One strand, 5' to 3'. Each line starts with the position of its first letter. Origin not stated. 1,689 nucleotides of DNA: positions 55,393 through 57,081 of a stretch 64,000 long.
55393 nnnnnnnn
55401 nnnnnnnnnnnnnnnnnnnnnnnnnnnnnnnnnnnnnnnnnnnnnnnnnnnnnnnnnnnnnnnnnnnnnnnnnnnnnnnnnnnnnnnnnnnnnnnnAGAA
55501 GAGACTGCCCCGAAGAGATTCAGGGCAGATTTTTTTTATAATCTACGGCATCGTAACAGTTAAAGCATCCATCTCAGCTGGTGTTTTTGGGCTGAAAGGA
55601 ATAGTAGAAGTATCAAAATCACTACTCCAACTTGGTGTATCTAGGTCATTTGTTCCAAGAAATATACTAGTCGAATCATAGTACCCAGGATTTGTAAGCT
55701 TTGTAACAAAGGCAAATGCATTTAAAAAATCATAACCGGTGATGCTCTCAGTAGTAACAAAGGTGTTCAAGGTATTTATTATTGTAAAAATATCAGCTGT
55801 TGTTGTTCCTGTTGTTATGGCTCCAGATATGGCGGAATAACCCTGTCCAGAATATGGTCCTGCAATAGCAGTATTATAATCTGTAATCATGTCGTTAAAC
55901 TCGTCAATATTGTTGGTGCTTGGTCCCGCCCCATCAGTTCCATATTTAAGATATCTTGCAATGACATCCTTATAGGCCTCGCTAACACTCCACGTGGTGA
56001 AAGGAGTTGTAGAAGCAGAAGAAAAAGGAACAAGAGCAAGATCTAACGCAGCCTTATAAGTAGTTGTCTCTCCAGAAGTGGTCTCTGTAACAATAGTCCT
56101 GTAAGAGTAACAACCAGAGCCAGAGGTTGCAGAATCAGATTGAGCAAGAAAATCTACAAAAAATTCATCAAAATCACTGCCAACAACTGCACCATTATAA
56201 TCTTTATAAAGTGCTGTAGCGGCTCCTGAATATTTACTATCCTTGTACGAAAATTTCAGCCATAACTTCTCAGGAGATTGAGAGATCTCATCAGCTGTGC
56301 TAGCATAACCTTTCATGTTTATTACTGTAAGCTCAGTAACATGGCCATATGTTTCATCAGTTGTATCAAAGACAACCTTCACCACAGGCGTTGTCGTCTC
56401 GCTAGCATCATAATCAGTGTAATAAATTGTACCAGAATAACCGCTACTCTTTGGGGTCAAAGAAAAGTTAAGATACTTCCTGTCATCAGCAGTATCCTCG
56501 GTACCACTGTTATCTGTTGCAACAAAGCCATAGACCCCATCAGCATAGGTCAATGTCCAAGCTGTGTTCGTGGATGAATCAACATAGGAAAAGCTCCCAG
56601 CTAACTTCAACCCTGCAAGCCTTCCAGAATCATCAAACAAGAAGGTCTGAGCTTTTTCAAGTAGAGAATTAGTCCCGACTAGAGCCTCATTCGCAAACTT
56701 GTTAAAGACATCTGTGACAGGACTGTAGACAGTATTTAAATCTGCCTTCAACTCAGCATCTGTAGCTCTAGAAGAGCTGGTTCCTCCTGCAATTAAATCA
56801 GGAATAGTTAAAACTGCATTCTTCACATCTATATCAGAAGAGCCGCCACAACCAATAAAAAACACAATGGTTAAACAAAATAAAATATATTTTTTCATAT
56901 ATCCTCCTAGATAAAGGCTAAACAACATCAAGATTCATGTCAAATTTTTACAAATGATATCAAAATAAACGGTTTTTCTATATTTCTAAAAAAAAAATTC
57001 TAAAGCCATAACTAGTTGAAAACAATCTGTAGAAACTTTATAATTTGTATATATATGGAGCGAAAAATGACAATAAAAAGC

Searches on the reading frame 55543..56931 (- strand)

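Call 22: search_protein_families(library=pfam, proteins=[window:55543-56931:-], max_evalue=0.01)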
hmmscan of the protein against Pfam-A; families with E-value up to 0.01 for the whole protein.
window:55543-56931:- (462 aa): 1 family
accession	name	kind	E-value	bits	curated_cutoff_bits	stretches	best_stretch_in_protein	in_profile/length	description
PF03945.19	Endotoxin_N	-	0.0028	17.8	21.3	0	338-406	155-219/223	delta endotoxin, N-terminal domain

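Call 90: search_protein_families(library=padloc, proteins=[window:55543-56931:-], max_evalue=0.01)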
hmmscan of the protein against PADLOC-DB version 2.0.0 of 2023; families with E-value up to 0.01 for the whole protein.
window:55543-56931:- (462 aa): 0 families
